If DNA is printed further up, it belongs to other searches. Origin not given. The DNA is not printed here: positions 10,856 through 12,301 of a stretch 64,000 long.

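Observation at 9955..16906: Translationally coupled four-gene operon with no recognisable family: tail-anchored protein, HExxH zincin, dead paralogue and giant TPR protein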

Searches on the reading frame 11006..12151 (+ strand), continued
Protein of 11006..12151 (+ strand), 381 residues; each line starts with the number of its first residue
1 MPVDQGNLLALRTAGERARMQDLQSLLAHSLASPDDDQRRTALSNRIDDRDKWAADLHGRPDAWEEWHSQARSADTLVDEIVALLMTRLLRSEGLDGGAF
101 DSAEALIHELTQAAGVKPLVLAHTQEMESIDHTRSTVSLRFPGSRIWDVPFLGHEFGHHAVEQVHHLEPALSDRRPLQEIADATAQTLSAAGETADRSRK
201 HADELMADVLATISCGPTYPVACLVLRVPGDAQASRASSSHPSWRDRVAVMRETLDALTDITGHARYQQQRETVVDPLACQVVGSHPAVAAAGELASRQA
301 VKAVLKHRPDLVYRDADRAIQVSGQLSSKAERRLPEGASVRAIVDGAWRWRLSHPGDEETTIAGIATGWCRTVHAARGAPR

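Call 71: find_encoding_contigs(protein=P0052, flank=10000, max_places=1)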
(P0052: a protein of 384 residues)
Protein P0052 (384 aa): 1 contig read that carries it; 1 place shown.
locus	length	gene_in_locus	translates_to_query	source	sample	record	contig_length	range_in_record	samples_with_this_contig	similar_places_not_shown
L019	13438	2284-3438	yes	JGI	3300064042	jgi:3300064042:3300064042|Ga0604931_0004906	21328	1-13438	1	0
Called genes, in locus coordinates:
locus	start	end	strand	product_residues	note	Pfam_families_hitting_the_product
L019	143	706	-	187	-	PF13358:DDE_3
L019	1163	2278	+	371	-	-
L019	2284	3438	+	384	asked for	-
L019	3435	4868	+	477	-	-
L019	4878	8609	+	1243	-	PF13424:TPR_12 (faint), PF13428:TPR_14 (faint), PF00515:TPR_1 (faint), PF13432:TPR_16 (weak), PF13371:TPR_9 (weak), PF13432:TPR_16 (weak), PF14559:TPR_19, PF13432:TPR_16, +14 more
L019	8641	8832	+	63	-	-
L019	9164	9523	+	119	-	-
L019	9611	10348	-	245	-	PF00665:rve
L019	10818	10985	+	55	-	-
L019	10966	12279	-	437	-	PF13620:CarboxypepD_reg, PF13715:CarbopepD_reg_2 (weak), PF03793:PASTA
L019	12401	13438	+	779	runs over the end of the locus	PF03534:SpvB (faint)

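Call 72: find_encoding_contigs(protein=P0118, flank=10000, max_places=1)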
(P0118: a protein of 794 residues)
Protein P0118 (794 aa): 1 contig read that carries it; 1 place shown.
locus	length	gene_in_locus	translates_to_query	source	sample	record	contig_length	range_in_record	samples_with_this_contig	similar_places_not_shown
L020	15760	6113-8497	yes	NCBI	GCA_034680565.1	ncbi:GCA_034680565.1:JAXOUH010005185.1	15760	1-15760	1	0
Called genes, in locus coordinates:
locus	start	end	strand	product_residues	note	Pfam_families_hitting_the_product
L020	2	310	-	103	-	?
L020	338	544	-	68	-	-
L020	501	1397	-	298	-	PF01925:TauE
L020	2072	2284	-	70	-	-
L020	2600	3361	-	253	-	-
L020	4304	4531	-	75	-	-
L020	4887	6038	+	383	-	-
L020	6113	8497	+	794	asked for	-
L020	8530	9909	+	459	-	-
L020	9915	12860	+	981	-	PF13432:TPR_16 (weak), PF14559:TPR_19 (weak), PF13432:TPR_16, PF13432:TPR_16, PF12895:ANAPC3 (weak), PF13432:TPR_16, PF13414:TPR_11 (weak), PF13432:TPR_16, +21 more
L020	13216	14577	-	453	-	-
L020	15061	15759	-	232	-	?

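Call 80: list_cluster_members(proteins=[P0143, P0119, P0127, P0140, P0112, P0172, P0178, P0153, P0146, P0106])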
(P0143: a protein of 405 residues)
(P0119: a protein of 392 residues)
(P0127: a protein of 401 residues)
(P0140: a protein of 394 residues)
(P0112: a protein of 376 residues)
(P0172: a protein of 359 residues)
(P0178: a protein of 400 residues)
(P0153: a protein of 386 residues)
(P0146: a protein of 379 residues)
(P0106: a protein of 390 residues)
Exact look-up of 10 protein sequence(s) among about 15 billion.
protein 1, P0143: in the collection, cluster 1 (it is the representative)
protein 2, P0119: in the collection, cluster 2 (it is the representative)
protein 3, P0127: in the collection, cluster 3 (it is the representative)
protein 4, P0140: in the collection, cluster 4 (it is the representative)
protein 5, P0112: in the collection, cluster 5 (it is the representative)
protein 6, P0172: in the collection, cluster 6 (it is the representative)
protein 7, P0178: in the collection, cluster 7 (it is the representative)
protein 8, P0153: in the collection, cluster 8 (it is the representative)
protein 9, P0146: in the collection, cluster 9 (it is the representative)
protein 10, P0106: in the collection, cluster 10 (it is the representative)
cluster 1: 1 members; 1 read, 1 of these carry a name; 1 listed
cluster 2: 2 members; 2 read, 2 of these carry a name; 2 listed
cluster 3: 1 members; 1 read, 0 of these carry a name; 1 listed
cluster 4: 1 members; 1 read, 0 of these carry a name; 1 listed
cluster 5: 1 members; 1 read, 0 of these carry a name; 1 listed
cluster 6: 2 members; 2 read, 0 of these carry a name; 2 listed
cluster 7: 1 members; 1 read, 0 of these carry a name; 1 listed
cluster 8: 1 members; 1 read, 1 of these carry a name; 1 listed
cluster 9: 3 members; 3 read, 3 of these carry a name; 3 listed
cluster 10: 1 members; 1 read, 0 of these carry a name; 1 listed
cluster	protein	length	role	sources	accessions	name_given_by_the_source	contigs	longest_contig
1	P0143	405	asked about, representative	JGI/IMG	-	hypothetical protein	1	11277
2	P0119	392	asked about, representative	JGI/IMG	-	hypothetical protein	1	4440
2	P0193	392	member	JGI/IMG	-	hypothetical protein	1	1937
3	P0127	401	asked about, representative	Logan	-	-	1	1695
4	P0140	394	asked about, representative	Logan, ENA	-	-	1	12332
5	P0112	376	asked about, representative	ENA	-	-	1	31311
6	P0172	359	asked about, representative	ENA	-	-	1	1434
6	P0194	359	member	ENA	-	-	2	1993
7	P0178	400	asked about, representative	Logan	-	-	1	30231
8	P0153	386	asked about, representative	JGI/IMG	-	hypothetical protein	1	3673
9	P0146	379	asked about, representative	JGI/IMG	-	hypothetical protein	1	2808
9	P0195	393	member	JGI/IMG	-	hypothetical protein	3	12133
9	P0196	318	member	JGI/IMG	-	hypothetical protein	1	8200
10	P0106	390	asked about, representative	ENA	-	-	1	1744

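Call 81: find_encoding_contigs(protein=P0143, flank=10000, max_places=1)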
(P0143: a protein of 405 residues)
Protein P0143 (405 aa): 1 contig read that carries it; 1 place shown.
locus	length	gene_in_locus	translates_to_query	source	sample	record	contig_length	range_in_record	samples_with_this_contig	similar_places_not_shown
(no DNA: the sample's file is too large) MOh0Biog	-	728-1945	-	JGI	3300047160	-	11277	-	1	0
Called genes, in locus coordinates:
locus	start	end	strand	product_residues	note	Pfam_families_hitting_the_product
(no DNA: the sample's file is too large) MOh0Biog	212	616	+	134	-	-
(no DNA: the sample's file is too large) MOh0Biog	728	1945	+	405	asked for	-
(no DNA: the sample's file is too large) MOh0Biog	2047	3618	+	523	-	-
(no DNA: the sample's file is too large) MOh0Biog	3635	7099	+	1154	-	-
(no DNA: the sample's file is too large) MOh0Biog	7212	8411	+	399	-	-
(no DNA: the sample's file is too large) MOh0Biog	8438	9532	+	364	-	PF00656:Peptidase_C14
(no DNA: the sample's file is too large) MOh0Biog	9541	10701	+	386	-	PF27295:Y4kD_C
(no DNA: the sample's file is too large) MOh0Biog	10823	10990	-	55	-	-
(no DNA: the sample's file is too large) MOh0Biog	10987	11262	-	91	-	PF01548:DEDD_Tnp_IS110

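Call 82: find_encoding_contigs(protein=P0112, flank=10000, max_places=1)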
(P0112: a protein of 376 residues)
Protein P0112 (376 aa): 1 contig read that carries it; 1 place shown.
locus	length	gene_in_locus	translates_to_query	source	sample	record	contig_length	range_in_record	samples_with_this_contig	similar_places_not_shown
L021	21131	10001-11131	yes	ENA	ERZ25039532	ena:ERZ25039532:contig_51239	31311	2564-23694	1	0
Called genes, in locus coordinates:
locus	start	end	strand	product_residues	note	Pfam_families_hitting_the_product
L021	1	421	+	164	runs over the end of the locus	-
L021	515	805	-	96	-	-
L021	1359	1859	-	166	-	-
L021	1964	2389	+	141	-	-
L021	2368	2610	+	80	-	-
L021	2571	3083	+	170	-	-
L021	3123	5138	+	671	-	-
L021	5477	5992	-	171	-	-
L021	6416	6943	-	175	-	PF09948:PpoB2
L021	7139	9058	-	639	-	-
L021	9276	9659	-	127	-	-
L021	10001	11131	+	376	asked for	-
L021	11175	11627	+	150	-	-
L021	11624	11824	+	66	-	-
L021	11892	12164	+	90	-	-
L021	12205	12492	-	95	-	-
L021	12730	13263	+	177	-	-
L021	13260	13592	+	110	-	PF13428:TPR_14 (faint), PF07719:TPR_2 (faint), PF13371:TPR_9, PF14559:TPR_19 (weak)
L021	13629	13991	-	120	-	-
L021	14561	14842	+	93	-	PF13428:TPR_14 (faint)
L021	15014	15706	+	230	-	PF00515:TPR_1 (faint), PF07719:TPR_2 (faint), PF13174:TPR_6 (faint), PF13181:TPR_8 (faint), PF13424:TPR_12 (faint), PF13428:TPR_14 (faint), PF14559:TPR_19 (faint), PF13432:TPR_16 (weak)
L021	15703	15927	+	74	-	-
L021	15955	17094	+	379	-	-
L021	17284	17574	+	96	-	PF02796:HTH_7 (weak), PF13384:HTH_23 (weak)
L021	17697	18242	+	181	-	-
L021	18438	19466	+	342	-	PF01695:IstB_IS21, PF00308:Bac_DnaA (weak)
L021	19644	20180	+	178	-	PF00072:Response_reg, PF03709:OKR_DC_1_N (weak)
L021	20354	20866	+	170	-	PF00239:Resolvase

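Call 84: search_dna_similar(query=P0166, collection=phages, mode=protein, max_evalue=0.001)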
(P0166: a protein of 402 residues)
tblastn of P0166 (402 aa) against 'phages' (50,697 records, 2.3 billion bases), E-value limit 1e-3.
No match.

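Call 85: search_protein_families(library=padloc, proteins=[L015:11989-12747:+, L021:15955-16494:+, L020:4887-6038:+, L012:827-2002:+], max_evalue=10)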
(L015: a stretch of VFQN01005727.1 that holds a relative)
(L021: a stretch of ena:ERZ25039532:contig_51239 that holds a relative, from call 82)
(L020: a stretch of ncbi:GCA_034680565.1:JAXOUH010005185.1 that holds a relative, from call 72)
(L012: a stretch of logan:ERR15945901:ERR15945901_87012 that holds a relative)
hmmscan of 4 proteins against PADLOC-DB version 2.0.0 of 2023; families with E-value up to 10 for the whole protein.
L015:11989-12747:+ (252 aa): 0 families

L021:15955-16494:+ (180 aa): 0 families

L020:4887-6038:+ (383 aa): 0 families

L012:827-2002:+ (391 aa): 1 family
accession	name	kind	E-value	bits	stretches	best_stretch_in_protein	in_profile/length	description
PDLC02413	Aga_Nuclease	-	0.015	12.6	1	21-87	96-162/267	-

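Call 91: search_protein_families(library=pfam, proteins=[L015:11989-12747:+, L021:15955-16494:+, L008:1012-3171:+, L008:3202-7422:+, L008:7427-8431:+, L009:10921-13605:+, L009:13636-14667:+, L014:6486-8033:+, L014:3596-6421:+, L008:23-1015:+], max_evalue=1)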
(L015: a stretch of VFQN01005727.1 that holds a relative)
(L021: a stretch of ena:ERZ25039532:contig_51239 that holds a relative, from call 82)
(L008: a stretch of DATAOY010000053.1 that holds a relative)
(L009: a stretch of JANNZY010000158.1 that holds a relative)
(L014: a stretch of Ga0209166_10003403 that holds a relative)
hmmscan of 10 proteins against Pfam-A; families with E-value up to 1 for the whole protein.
L015:11989-12747:+ (252 aa): 2 families
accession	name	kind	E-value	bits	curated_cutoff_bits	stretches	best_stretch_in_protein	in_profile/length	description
PF13752.12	DUF4165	-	0.028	14.9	25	0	72-121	3-46/121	Domain of unknown function (DUF4165)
PF21991.1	capSnatchArena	-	0.14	12.1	24.2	1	102-153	109-160/194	Cap-snatching endonuclease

L021:15955-16494:+ (180 aa): 0 families

L008:1012-3171:+ (719 aa): 1 family
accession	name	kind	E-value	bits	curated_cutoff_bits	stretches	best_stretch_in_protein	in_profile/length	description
PF09684.15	Tail_P2_I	-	0.00047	20.5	20.6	1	35-108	14-83/139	Phage tail protein (Tail_P2_I)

L008:3202-7422:+ (1406 aa): 5 families
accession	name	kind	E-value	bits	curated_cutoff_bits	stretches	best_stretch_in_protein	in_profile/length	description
PF20129.4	DUF6519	-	1.8e-48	165.9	22.4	3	269-475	263-508/593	Family of unknown function (DUF6519)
PF17785.7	PUA_3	-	0.023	14.9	22.6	0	118-138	29-49/64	PUA-like domain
PF00400.38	WD40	-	0.13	13.4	27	1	835-857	13-33/39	WD domain, G-beta repeat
PF24685.1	OB_RRP5_4th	-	0.18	12.3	31.5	1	800-837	5-42/92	RRP5 OB-fold domain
PF16075.10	DUF4815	-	0.2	10.3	30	1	11-92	6-84/570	Domain of unknown function (DUF4815)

L008:7427-8431:+ (334 aa): 3 families
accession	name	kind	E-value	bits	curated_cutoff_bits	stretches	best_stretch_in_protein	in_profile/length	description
PF01471.23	PG_binding_1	-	3.9e-05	24.2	23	1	266-324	4-57/57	Putative peptidoglycan binding domain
PF00144.29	Beta-lactamase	-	0.0091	15.6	27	1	48-157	198-285/329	Beta-lactamase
PF05257.22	CHAP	-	0.093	13.7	26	1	111-194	3-81/81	CHAP domain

L009:10921-13605:+ (894 aa): 29 families (the best 25 are shown)
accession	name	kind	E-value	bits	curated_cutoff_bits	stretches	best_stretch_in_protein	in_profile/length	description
PF07719.23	TPR_2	-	6.9e-37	122.9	27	7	548-580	2-34/34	Tetratricopeptide repeat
PF13428.12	TPR_14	-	5.1e-35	116.8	23.5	9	339-378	5-44/44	Tetratricopeptide repeat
PF14559.12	TPR_19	-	3.2e-34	117.5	25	9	277-340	1-64/68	Tetratricopeptide repeat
PF13432.12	TPR_16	-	3.6e-27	94.8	32.7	6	273-335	3-65/65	Tetratricopeptide repeat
PF13414.12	TPR_11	-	5.3e-27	93.7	26.8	5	557-592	4-39/42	TPR repeat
PF00515.34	TPR_1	-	2.2e-26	91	27.8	6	347-368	13-34/34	Tetratricopeptide repeat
PF13181.12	TPR_8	-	1.1e-24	84.9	25.7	1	347-368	13-34/34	Tetratricopeptide repeat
PF23914.1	TPR_CcmH_CycH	-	5.8e-24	85.2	42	4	459-579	31-153/158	Cytochrome c-type biogenesis protein H TPR domain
PF13431.12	TPR_17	-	2.5e-22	77.6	24.4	2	290-321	2-33/34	Tetratricopeptide repeat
PF13424.12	TPR_12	-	4.7e-20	72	30.1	7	234-296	4-74/77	Tetratricopeptide repeat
PF12895.13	ANAPC3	-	1.3e-15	57.8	27.2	1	248-323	4-78/82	Anaphase-promoting complex, cyclosome, subunit 3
PF13176.12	TPR_7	-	2.4e-15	55.7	27.9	3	724-754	4-34/36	Tetratricopeptide repeat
PF13174.12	TPR_6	-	5.3e-11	42.9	26.3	0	725-746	6-27/33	Tetratricopeptide repeat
PF13371.12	TPR_9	-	6.8e-09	36.1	35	4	386-442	5-61/73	Tetratricopeptide repeat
PF09295.16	ChAPs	-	1.2e-08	34.8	20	1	311-434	179-292/395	ChAPs (Chs5p-Arf1p-binding proteins)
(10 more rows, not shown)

L009:13636-14667:+ (343 aa): 1 family
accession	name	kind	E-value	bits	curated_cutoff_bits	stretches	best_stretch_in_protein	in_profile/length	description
PF20721.2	C19orf12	-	0.0085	16.3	30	1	259-294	39-75/163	C19orf12-like protein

L014:6486-8033:+ (515 aa): 3 families
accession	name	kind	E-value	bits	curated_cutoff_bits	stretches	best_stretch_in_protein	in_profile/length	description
PF01663.27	Phosphodiest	-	3.3e-24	86.5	23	1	149-499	2-340/342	Type I phosphodiesterase / nucleotide pyrophosphatase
PF01676.23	Metalloenzyme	-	4.9e-06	26.7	24.3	1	147-381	2-203/252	Metalloenzyme superfamily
PF14151.11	YfhD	-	0.25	12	27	1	386-410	32-56/59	YfhD-like protein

L014:3596-6421:+ (941 aa): 41 families (the best 25 are shown)
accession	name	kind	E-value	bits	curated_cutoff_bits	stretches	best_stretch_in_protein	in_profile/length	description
PF07719.23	TPR_2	-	2.9e-94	302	27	14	130-161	3-34/34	Tetratricopeptide repeat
PF00515.34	TPR_1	-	1.1e-80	262.8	27.8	12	129-161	2-34/34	Tetratricopeptide repeat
PF14559.12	TPR_19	-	4.5e-70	232.4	25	13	140-190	3-53/68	Tetratricopeptide repeat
PF13428.12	TPR_14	-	3.9e-68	219.2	23.5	17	508-544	7-43/44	Tetratricopeptide repeat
PF13432.12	TPR_16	-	3e-67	222.9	32.7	13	134-191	3-60/65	Tetratricopeptide repeat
PF13424.12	TPR_12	-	2.9e-64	213.7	30.1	14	129-193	4-76/77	Tetratricopeptide repeat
PF13431.12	TPR_17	-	1.3e-63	206.5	24.4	9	526-556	3-33/34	Tetratricopeptide repeat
PF13414.12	TPR_11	-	1.2e-62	207.8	26.8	9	509-545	1-37/42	TPR repeat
PF13181.12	TPR_8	-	8.2e-62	200.6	25.7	7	508-535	7-34/34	Tetratricopeptide repeat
PF13371.12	TPR_9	-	2.4e-38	130.4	35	8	445-504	6-65/73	Tetratricopeptide repeat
PF12895.13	ANAPC3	-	4.1e-37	126.8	27.2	7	312-391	3-81/82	Anaphase-promoting complex, cyclosome, subunit 3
PF13176.12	TPR_7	-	4e-36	120.4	27.9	6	130-160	1-31/36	Tetratricopeptide repeat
PF23914.1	TPR_CcmH_CycH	-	1.1e-27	97.2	42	7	129-212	51-137/158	Cytochrome c-type biogenesis protein H TPR domain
PF13174.12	TPR_6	-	1.7e-27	94.6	26.3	2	475-501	7-33/33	Tetratricopeptide repeat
PF13374.12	TPR_10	-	1.5e-23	82.5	27.5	4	167-193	7-33/42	Tetratricopeptide repeat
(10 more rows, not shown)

L008:23-1015:+ (330 aa): 1 family
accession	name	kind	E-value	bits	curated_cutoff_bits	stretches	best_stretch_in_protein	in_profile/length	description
PF08884.16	Flagellin_D3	-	0.075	13.9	24.2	1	28-93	21-89/91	Flagellin D3 domain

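Call 103: search_solved_structures(query=L011:6813-7640:-, max_evalue=0.01)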
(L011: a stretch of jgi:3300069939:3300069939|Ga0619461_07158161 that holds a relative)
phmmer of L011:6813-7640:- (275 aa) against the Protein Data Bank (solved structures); distinct sequences matched with E-value up to 0.01: 2.
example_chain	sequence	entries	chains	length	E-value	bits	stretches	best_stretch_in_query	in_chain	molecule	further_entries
7n51_A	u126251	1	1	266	1.8e-22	83.2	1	7-228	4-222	Gasdermin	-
8sl0_A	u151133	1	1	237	1.9e-22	83.1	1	7-227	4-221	Gasdermin bGSDM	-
